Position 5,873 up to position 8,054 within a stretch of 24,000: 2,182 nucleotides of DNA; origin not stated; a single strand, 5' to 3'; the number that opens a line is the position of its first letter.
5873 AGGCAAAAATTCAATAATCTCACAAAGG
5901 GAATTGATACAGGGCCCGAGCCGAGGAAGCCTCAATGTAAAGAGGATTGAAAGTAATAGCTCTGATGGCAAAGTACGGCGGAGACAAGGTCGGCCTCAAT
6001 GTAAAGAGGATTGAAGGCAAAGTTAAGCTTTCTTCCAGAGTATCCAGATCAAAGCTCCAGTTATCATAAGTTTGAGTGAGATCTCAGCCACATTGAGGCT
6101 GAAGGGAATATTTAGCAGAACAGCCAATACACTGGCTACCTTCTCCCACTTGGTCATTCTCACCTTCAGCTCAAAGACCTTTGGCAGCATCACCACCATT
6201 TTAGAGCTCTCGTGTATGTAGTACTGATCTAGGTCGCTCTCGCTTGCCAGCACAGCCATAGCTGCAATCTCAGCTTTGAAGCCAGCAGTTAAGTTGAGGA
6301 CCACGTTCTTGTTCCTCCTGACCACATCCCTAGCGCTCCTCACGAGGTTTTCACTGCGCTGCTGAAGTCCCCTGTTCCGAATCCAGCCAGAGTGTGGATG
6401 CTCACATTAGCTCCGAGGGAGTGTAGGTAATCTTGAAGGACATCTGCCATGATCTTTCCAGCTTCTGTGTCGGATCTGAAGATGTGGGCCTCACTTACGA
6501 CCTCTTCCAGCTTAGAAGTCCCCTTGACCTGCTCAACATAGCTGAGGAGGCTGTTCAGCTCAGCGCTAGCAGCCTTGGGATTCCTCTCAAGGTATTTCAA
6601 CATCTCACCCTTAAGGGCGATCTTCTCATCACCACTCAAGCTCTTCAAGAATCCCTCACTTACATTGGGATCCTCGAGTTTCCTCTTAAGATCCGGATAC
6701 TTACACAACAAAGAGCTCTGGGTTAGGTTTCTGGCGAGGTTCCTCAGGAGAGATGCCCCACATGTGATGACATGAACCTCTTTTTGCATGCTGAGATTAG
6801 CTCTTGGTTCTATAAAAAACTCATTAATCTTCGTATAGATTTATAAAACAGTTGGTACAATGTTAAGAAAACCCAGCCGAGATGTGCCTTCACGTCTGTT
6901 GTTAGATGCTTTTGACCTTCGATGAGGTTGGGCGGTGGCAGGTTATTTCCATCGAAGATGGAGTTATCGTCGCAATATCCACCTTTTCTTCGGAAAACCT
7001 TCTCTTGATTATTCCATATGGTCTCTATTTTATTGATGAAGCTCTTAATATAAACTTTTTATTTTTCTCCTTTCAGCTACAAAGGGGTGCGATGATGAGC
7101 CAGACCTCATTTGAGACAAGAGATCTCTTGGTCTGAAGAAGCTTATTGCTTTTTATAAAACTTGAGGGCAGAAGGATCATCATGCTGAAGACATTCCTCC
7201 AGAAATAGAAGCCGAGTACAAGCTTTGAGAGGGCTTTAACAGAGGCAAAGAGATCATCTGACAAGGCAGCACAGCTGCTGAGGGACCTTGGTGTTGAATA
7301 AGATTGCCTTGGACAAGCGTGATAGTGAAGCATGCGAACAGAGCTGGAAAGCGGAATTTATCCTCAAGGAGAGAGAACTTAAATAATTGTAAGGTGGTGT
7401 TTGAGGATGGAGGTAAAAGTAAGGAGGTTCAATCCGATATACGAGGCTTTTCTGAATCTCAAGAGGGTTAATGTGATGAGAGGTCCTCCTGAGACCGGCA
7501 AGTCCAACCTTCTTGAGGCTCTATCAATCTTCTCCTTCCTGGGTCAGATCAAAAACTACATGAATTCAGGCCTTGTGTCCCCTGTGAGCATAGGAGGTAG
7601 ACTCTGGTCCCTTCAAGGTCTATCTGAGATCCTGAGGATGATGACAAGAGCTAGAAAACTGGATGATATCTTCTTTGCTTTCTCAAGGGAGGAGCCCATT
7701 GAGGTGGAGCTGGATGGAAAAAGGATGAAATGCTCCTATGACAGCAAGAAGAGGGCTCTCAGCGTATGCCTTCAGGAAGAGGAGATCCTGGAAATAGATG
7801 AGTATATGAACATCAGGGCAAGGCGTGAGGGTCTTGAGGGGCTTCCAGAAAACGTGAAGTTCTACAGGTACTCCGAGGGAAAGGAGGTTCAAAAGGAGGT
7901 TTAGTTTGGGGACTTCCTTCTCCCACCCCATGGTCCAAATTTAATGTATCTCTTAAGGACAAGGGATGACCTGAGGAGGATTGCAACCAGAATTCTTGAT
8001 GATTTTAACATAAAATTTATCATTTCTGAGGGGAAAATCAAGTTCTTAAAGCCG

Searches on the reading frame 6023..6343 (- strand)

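Call 12: search_protein_families(library=pfam, proteins=[window:6023-6343:-], max_evalue=0.1)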
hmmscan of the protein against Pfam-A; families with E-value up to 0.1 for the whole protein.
window:6023-6343:- (106 aa): 1 family
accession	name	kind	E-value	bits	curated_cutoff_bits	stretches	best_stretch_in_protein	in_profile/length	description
PF09651.16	Cas_APE2256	-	4.7e-12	46.4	24.8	1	6-55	86-135/136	CRISPR-associated protein (Cas_APE2256)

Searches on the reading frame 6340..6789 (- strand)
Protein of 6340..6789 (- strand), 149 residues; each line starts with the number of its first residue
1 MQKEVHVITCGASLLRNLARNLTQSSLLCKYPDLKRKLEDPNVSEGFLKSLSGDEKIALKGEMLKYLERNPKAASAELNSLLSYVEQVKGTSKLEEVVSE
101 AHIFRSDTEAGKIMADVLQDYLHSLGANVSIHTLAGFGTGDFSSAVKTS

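Call 12: search_protein_families(library=pfam, proteins=[window:6340-6789:-], max_evalue=0.1)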
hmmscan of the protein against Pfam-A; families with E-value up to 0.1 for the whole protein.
window:6340-6789:- (149 aa): 1 family
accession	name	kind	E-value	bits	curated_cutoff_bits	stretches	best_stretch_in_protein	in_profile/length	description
PF09651.16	Cas_APE2256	-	1.5e-11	44.7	24.8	1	73-146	2-73/136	CRISPR-associated protein (Cas_APE2256)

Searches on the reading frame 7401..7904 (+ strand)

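Call 12: search_protein_families(library=pfam, proteins=[window:7401-7904:+], max_evalue=0.1)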
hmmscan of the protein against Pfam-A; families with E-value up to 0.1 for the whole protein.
window:7401-7904:+ (167 aa): 1 family
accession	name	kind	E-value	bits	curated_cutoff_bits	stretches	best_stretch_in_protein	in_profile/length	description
PF13175.12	AAA_15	-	0.019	15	32.1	1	4-72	5-55/374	AAA ATPase domain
